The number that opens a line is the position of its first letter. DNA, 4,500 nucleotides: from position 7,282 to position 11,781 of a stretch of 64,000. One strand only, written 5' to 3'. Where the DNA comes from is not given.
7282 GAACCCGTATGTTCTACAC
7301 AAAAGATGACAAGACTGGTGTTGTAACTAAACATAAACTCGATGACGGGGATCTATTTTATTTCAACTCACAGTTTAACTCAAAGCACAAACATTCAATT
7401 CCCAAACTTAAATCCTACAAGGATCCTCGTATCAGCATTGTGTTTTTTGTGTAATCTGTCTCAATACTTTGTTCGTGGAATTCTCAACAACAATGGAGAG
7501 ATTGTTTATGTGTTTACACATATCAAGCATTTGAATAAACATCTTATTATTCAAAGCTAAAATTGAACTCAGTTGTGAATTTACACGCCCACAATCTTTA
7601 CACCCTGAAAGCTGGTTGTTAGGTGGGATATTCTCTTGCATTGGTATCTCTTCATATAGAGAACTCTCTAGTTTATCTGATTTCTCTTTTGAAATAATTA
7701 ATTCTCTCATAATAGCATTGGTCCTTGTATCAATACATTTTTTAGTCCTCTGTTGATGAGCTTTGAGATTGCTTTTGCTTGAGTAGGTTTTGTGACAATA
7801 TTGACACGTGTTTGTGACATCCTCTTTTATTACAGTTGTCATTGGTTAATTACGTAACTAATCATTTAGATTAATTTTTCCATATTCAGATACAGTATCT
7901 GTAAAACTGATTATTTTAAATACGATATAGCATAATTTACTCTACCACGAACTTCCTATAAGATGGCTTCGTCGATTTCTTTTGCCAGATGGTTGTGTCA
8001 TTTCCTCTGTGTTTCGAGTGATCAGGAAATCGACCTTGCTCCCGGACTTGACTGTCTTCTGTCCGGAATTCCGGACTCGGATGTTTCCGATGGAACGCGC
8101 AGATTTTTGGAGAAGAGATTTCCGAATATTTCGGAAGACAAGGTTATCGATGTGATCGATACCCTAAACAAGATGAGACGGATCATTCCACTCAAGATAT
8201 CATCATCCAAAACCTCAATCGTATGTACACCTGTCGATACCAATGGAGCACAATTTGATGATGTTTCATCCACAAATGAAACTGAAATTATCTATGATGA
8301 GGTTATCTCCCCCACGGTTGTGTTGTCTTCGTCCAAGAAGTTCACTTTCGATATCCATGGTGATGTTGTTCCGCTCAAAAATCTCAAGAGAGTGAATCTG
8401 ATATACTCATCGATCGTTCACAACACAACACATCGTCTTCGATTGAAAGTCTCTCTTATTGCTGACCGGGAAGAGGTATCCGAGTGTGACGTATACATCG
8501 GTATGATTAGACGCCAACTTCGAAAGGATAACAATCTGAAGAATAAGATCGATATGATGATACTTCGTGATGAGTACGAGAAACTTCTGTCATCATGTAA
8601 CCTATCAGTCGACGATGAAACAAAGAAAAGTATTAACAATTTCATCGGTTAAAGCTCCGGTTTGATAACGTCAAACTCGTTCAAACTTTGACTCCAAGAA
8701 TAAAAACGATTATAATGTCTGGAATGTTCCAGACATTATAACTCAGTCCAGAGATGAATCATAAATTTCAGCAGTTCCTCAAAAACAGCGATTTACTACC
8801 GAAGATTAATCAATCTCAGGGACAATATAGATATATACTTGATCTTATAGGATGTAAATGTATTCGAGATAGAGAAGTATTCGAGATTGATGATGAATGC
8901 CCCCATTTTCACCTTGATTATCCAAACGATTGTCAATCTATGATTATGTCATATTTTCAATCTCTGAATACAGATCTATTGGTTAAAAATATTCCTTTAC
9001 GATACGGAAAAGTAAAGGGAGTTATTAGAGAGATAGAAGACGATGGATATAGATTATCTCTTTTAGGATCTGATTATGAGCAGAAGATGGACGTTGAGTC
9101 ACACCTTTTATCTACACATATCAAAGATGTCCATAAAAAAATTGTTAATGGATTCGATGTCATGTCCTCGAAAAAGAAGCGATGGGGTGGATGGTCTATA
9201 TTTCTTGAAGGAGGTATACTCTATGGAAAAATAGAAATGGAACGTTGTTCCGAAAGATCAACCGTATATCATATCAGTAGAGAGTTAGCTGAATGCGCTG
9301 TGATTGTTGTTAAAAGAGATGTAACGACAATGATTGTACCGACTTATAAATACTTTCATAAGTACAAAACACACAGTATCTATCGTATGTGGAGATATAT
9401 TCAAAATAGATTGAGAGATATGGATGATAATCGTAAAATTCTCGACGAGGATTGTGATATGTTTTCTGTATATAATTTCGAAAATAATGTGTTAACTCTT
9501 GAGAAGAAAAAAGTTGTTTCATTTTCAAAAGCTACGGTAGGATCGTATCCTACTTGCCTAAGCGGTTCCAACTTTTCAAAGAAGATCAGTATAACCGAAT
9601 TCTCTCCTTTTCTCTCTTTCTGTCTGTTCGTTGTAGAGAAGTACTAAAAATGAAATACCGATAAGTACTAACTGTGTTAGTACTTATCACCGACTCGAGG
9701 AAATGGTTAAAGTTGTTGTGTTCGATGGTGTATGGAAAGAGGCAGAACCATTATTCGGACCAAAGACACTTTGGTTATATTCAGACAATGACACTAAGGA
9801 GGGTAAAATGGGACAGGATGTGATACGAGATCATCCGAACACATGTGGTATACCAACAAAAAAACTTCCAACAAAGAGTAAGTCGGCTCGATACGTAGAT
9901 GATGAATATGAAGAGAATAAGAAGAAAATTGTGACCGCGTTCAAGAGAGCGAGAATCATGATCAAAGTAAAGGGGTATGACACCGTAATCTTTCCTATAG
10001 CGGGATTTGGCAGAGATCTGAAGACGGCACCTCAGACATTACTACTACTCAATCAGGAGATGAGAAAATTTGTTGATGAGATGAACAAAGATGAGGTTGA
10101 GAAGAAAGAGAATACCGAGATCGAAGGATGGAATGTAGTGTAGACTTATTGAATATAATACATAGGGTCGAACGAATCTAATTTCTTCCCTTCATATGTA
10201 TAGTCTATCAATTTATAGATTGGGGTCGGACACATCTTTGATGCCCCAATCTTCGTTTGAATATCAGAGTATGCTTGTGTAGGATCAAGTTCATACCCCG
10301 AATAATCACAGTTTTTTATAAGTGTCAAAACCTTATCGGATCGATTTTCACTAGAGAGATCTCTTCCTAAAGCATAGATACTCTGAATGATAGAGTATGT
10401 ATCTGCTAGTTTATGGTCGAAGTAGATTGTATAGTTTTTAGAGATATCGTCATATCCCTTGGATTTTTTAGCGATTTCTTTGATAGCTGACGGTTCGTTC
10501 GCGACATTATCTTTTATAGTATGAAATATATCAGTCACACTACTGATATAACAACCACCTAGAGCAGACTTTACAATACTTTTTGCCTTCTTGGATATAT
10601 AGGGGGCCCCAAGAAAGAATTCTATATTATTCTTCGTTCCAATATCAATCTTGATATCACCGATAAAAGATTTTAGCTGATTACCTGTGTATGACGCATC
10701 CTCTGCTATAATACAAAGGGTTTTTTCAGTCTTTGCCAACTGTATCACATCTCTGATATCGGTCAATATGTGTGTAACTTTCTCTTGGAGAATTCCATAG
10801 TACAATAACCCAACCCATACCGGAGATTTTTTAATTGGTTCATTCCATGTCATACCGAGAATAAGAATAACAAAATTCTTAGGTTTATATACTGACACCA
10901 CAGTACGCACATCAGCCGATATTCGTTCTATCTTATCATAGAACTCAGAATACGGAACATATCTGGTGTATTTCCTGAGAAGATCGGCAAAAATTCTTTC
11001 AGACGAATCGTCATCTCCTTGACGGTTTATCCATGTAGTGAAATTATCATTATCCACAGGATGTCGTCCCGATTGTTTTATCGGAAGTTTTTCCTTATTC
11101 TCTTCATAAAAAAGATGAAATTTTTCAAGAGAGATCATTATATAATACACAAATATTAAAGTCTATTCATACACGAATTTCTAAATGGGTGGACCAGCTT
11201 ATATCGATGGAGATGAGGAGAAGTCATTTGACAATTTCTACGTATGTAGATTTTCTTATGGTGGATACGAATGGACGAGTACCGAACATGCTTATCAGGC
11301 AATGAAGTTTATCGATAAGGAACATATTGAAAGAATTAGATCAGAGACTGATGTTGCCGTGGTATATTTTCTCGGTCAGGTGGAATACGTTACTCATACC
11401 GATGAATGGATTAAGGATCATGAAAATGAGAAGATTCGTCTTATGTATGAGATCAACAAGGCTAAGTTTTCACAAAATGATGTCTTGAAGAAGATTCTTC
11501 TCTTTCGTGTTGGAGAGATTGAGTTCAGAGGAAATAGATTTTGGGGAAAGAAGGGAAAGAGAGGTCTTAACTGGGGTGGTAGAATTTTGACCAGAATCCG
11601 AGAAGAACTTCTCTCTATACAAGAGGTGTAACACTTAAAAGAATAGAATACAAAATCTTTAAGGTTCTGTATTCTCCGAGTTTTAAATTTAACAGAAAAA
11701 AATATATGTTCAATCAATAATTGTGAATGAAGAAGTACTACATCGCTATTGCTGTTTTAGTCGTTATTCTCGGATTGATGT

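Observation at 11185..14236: ADP-ribosylation-linked module: NADAR protein, thioredoxin-fold protein, WWE-PARP and RING E3 in one 3-kb block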

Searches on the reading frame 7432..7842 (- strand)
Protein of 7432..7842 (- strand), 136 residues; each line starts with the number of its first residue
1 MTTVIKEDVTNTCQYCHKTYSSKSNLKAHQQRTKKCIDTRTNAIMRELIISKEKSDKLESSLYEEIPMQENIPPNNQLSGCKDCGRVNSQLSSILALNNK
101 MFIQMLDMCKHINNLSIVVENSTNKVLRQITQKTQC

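Call 73: search_protein_families(library=pfam, proteins=[window:7432-7842:-], max_evalue=0.001)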
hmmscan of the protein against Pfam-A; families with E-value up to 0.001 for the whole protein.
window:7432-7842:- (136 aa): 1 family
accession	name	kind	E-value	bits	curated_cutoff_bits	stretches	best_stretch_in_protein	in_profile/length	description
PF00096.32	zf-C2H2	-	8.9e-06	26.3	25.2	1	12-31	2-21/23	Zinc finger, C2H2 type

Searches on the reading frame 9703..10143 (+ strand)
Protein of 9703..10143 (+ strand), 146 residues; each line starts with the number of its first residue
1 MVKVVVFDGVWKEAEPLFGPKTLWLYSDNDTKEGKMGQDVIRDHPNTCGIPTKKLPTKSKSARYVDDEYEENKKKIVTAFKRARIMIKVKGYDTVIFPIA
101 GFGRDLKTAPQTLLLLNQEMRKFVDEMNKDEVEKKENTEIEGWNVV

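Call 3: search_protein_families(library=pfam, proteins=[window:9703-10143:+], max_evalue=1)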
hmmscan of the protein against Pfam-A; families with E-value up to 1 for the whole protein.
window:9703-10143:+ (146 aa): 1 family
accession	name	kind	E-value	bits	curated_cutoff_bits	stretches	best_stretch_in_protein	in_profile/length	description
PF25176.1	DUF7831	-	1.7e-22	79.9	27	1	7-112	3-111/118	Family of unknown function (DUF7831)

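Call 54: search_protein_families(library=ncbifam, proteins=[window:9703-10143:+], max_evalue=0.1)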
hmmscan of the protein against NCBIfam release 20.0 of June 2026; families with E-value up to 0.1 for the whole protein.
window:9703-10143:+ (146 aa): 0 families

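Call 55: search_protein_families(library=padloc, proteins=[window:9703-10143:+], max_evalue=0.1)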
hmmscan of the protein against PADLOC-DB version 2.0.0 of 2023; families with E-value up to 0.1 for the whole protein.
window:9703-10143:+ (146 aa): 0 families

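Call 78: search_solved_structures(query=window:9703-10143:+, max_evalue=1, show_alignments=1)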
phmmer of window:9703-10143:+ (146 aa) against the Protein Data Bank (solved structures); distinct sequences matched with E-value up to 1: 2.
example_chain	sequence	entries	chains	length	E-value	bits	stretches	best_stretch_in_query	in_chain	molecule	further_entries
4iyj_A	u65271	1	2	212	0.029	17.5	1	67-128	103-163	GDSL-like protein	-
3kl7_A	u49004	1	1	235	0.37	13.9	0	14-43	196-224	Putative metal-dependent hydrolase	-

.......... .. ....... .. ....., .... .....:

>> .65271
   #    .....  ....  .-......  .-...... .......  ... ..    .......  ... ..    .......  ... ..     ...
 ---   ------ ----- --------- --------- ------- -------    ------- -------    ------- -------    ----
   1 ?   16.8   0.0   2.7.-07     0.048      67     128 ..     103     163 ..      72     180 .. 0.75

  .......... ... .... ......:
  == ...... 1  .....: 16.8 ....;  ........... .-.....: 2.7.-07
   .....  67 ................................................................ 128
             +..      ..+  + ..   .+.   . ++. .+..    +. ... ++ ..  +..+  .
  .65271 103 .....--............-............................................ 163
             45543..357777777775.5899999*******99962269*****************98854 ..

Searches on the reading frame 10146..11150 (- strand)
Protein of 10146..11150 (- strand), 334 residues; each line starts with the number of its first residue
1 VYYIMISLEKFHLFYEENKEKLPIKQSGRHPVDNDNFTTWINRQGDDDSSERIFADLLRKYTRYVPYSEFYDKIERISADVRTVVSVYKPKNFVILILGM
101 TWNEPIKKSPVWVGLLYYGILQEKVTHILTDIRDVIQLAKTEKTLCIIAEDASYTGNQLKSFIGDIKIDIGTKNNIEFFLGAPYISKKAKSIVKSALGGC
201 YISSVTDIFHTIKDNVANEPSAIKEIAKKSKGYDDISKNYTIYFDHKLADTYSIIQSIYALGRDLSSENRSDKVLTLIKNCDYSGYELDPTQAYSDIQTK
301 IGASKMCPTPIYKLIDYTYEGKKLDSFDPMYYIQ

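Call 3: search_protein_families(library=pfam, proteins=[window:10146-11150:-], max_evalue=1)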
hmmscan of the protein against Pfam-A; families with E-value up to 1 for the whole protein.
window:10146-11150:- (334 aa): 3 families
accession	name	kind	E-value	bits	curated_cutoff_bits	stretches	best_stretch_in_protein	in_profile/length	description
PF22482.2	AsnC_trans_reg_3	-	0.19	12.3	24.4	1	123-165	25-66/95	PF0864 C-terminal dimeric alpha+beta barrel domain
PF24390.1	PRTase-CE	-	0.2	12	27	1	120-243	87-199/253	PRTase-CE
PF20129.4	DUF6519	-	0.2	10.6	22.4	1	120-158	251-289/593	Family of unknown function (DUF6519)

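Call 54: search_protein_families(library=ncbifam, proteins=[window:10146-11138:-], max_evalue=0.1)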
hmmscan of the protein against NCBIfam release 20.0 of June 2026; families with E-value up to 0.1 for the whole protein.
window:10146-11138:- (330 aa): 0 families

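Call 55: search_protein_families(library=padloc, proteins=[window:10146-11138:-], max_evalue=0.1)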
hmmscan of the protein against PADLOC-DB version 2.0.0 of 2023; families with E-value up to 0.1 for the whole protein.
window:10146-11138:- (330 aa): 0 families

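Call 63: search_solved_structures(query=A5, max_evalue=10, show_alignments=3)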
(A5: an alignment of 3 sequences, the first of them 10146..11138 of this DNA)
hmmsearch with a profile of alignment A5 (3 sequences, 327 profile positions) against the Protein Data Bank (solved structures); distinct sequences matched with E-value up to 10: 0.

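Call 68: search_protein_families(library=pfam, alignment_id=A5, max_evalue=10)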
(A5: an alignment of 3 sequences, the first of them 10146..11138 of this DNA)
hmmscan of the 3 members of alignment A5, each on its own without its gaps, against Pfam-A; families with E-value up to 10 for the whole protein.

A. member 1, window:10146-11138:- (330 aa): 3 families
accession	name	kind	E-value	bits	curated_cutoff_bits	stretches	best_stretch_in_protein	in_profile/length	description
PF24390.1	PRTase-CE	-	0.12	12.6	27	1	116-238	87-198/253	PRTase-CE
PF22482.2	AsnC_trans_reg_3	-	0.18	12.3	24.4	1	119-161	25-66/95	PF0864 C-terminal dimeric alpha+beta barrel domain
PF20129.4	DUF6519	-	0.19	10.7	22.4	1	116-154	251-289/593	Family of unknown function (DUF6519)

B. families by the number of members that match (of 3 scanned): 3 families
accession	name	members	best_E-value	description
PF24390.1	PRTase-CE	3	0.028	PRTase-CE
PF20129.4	DUF6519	2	0.19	Family of unknown function (DUF6519)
PF22482.2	AsnC_trans_reg_3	1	0.18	PF0864 C-terminal dimeric alpha+beta barrel domain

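Call 87: find_related_loci(query=A5, collection=viral_contigs, flank=10000)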
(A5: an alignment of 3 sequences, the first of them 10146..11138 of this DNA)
Query A5 (330 aa) in viral_contigs; peptide patterns used: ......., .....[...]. (x = any residue, [..] = any of these).
600 stretches matched a pattern, but none encodes a relative of the query by tblastn (E <= 1e-3).

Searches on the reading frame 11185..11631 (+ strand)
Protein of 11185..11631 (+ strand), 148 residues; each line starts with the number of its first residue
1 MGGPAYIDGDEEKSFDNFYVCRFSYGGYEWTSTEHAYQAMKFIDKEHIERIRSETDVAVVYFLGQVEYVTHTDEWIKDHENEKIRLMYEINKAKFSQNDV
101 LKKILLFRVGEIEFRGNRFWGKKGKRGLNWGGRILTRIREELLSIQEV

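Call 3: search_protein_families(library=pfam, proteins=[window:11185-11631:+], max_evalue=1)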
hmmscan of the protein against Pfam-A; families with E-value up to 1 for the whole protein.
window:11185-11631:+ (148 aa): 1 family
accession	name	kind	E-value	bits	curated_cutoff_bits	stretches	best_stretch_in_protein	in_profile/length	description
PF08719.17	NADAR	-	1.3e-15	58.5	35.1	1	10-142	8-162/163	NADAR domain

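Call 54: search_protein_families(library=ncbifam, proteins=[window:11185-11631:+], max_evalue=0.1)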
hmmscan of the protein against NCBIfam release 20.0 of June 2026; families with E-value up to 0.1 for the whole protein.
window:11185-11631:+ (148 aa): 2 families
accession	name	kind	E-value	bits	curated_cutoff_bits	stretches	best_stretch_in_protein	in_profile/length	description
TIGR02464.1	ribofla_fusion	equivalog_domain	4.1e-14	53.1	73.7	1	10-142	8-152/153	riboflavin biosynthesis intermediates N-glycosidase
NF051879.1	TDE1658_narrow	equivalog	0.0023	17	340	1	80-105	168-193/342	MOSP complex formation periplasmic protein, TDE1658 family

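Call 55: search_protein_families(library=padloc, proteins=[window:11185-11631:+], max_evalue=0.1)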
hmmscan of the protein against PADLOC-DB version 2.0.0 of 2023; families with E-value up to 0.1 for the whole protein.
window:11185-11631:+ (148 aa): 1 family
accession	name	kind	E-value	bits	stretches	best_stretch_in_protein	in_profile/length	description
PDLC04643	PDC-M42C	-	9.2e-08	30.5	1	10-106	10-106/158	-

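Call 58: search_solved_structures(query=window:11185-11631:+, max_evalue=0.01, show_alignments=3)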
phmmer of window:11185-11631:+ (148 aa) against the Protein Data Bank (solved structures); distinct sequences matched with E-value up to 0.01: 1.
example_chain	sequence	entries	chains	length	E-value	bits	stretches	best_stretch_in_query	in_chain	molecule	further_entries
2b3w_A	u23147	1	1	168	1.6e-10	44.4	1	6-143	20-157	Hypothetical protein ybiA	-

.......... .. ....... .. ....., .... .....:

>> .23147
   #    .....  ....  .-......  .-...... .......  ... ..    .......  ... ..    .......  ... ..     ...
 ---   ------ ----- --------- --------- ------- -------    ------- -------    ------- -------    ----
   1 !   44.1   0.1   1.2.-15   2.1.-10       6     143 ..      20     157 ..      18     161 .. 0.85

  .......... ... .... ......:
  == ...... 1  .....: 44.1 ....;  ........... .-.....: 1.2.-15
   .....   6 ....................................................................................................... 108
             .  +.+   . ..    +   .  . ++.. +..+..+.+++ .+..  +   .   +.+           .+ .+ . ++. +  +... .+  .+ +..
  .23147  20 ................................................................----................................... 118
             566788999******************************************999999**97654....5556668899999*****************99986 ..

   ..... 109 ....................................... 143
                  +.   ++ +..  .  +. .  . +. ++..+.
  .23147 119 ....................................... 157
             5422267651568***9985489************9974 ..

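Call 88: find_related_loci(query=window:11185-11631:+, collection=viral_contigs, flank=10000)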
Query window:11185-11631:+ (148 aa) in viral_contigs; peptide patterns used: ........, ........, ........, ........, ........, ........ (x = any residue, [..] = any of these).
38 stretches matched a pattern, but none encodes a relative of the query by tblastn (E <= 1e-3).
